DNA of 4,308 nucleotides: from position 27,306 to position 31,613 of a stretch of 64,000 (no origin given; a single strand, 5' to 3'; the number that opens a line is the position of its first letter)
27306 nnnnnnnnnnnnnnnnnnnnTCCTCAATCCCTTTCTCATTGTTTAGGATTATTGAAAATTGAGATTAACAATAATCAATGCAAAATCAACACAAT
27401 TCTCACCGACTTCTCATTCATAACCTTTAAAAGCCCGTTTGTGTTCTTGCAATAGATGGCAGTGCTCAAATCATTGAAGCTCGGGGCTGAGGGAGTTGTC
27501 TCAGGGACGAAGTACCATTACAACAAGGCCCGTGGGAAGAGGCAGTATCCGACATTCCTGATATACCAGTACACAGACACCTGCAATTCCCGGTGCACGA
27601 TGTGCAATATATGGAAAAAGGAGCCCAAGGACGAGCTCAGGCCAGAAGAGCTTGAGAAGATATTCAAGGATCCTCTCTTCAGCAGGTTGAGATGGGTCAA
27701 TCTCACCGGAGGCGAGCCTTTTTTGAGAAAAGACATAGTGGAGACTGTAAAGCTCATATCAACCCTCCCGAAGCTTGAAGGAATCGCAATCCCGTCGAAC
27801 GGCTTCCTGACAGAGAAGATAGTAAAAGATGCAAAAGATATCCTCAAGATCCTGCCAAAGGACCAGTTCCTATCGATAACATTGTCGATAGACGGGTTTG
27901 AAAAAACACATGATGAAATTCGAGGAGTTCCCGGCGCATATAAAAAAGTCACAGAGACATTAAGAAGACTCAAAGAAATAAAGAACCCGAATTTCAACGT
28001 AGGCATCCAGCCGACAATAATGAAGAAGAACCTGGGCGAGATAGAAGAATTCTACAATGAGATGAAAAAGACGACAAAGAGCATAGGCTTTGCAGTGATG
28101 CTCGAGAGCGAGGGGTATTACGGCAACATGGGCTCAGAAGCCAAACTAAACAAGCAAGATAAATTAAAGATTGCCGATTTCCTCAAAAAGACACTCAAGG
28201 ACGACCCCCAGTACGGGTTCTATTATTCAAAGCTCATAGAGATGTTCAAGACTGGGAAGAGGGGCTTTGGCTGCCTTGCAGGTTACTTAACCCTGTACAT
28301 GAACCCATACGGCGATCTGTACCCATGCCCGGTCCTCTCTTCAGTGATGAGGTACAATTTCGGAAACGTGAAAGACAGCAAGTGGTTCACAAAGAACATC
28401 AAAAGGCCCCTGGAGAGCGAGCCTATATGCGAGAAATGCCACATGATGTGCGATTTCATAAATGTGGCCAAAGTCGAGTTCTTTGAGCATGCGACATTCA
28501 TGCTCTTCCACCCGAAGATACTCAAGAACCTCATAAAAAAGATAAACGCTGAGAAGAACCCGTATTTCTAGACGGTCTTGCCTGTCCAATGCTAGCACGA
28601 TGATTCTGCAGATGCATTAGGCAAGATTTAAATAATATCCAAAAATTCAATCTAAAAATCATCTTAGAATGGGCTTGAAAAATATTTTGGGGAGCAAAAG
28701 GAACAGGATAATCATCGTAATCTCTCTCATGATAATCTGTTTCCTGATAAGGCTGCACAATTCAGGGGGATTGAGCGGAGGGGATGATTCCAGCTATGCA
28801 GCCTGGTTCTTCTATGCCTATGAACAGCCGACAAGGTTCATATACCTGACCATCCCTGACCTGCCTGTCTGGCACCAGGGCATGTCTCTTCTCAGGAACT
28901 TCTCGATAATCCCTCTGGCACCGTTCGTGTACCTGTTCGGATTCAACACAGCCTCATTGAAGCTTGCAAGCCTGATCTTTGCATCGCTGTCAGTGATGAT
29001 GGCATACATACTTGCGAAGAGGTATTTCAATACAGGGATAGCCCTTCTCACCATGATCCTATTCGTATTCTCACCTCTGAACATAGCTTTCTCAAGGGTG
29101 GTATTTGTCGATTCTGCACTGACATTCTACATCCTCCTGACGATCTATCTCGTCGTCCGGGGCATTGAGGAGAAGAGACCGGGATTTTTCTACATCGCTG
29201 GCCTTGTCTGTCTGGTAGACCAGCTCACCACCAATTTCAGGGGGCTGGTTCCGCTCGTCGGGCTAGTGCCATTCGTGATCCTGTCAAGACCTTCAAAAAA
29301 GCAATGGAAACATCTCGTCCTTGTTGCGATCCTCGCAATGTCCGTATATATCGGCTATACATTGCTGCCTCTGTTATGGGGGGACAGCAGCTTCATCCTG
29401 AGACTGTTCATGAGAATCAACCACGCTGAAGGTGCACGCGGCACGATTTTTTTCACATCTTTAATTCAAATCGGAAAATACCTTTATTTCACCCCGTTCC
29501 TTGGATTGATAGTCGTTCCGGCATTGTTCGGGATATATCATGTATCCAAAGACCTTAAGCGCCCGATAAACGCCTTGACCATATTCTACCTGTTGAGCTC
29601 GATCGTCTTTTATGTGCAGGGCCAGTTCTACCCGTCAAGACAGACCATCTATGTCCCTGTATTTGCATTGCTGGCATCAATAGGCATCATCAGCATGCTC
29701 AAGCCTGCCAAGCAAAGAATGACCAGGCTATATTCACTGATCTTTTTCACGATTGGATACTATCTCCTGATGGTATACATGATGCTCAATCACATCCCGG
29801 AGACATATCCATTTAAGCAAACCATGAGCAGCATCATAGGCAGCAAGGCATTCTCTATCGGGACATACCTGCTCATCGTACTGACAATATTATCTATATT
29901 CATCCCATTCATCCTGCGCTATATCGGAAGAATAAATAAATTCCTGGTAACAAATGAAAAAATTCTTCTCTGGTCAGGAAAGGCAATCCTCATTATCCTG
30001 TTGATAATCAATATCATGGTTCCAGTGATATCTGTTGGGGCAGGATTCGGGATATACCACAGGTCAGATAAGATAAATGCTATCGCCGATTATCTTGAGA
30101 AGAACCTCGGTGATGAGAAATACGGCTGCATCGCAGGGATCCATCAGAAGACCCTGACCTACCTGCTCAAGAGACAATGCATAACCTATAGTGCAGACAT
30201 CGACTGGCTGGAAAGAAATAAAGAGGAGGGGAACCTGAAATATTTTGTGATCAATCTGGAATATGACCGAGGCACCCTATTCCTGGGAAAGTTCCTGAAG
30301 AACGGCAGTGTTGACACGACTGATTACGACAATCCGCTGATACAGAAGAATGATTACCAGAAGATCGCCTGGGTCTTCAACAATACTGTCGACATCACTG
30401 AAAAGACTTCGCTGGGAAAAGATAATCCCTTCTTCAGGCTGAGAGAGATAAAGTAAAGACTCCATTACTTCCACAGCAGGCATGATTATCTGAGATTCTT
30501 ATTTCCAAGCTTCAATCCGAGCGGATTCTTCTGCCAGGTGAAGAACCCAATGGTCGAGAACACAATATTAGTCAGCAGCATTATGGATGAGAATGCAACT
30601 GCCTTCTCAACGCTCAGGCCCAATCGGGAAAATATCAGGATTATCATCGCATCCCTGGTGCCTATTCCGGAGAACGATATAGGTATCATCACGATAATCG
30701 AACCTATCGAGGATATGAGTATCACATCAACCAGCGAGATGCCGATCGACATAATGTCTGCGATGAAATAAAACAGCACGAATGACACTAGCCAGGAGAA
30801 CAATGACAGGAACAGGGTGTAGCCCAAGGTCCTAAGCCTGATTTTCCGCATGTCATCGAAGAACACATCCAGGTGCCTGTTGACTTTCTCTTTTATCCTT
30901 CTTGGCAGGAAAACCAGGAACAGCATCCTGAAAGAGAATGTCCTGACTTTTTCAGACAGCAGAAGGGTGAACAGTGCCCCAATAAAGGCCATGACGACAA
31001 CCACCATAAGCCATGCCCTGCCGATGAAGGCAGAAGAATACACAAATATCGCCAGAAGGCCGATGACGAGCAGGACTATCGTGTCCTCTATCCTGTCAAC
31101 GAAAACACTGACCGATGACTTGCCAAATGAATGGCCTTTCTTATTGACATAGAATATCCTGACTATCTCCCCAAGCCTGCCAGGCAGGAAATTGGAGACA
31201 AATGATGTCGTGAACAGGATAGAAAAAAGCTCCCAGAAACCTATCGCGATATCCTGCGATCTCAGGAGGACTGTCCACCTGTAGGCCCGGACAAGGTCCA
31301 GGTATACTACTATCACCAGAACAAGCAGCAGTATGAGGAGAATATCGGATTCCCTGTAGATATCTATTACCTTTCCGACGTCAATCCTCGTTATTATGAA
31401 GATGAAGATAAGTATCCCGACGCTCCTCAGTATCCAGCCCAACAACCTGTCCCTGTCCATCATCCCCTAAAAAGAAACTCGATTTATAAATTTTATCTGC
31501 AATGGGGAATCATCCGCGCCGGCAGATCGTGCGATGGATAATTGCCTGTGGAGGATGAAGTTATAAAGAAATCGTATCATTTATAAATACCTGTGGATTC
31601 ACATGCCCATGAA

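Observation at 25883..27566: Roughly 165-bp direct duplication of the radical SAM promoter and first 35 codons brackets a low-GC two-gene cassette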

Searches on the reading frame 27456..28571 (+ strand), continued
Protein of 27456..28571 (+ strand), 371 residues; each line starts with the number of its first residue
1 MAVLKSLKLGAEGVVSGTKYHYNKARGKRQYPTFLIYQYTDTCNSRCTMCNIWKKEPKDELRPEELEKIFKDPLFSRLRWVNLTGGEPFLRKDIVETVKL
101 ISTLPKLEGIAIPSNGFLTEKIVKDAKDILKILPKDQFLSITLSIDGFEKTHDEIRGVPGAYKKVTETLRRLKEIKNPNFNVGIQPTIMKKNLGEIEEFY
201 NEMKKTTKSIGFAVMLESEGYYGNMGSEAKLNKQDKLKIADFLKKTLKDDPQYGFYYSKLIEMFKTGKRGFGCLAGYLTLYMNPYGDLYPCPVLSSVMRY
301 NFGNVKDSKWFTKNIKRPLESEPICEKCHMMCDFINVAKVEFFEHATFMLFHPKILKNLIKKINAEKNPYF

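Call 43: find_encoding_contigs(protein=P0002, flank=8000, max_places=3)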
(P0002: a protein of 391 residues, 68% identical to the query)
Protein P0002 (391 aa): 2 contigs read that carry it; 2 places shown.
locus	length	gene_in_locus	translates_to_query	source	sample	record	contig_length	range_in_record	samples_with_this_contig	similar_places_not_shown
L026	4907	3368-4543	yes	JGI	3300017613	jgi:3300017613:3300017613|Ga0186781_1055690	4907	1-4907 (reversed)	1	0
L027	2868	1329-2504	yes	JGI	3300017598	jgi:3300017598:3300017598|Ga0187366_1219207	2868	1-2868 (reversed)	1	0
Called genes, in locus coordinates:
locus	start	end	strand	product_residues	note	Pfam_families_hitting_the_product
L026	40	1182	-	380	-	PF13439:Glyco_transf_4, PF13579:Glyco_trans_4_4, PF20706:GT4-conflict, PF00534:Glycos_transf_1, PF13692:Glyco_trans_1_4, PF13524:Glyco_trans_1_2 (weak)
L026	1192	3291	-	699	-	PF08240:ADH_N (faint), PF02826:2-Hacid_dh_C (weak), PF00107:ADH_zinc_N, PF01408:GFO_IDH_MocA, PF02894:GFO_IDH_MocA_C (weak), PF22725:GFO_IDH_MocA_C3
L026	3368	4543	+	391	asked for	PF04055:Radical_SAM, PF13186:SPASM (weak)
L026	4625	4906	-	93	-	?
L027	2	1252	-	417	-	?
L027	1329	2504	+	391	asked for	PF04055:Radical_SAM, PF13186:SPASM (weak)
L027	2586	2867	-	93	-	?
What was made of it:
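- In L026 the oxidoreductase and the radical SAM gene are direct divergent neighbours (call 43).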

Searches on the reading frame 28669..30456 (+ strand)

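Call 6: search_protein_families(library=pfam, proteins=[window:28669-30456:+], max_evalue=0.01)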
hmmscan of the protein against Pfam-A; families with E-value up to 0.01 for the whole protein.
window:28669-30456:+ (595 aa): 2 families
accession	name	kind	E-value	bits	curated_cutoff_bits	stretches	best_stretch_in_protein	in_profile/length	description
PF13231.12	PMT_2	-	1.6e-14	54.9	26.1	1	86-224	13-153/160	Dolichyl-phosphate-mannose-protein mannosyltransferase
PF02366.24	PMT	-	2e-08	34.6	22.7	1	78-226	66-226/245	Dolichyl-phosphate-mannose-protein mannosyltransferase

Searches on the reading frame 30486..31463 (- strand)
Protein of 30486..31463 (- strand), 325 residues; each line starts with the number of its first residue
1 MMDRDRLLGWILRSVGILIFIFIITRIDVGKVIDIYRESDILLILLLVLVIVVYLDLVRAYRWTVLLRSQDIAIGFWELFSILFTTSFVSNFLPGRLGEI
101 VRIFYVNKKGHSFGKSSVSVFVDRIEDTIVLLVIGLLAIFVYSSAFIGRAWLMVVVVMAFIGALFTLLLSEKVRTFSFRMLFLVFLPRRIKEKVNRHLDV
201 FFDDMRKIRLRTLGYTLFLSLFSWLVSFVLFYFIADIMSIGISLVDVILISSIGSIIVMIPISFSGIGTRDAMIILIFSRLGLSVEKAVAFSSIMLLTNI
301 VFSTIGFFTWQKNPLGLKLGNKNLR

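Call 6: search_protein_families(library=pfam, proteins=[window:30486-31463:-], max_evalue=0.01)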
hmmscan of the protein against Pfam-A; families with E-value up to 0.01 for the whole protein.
window:30486-31463:- (325 aa): 1 family
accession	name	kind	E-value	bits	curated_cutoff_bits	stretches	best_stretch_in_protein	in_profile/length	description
PF03706.18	LPG_synthase_TM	-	1.6e-43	149.7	33.4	1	15-304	7-299/302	Lysylphosphatidylglycerol synthase TM region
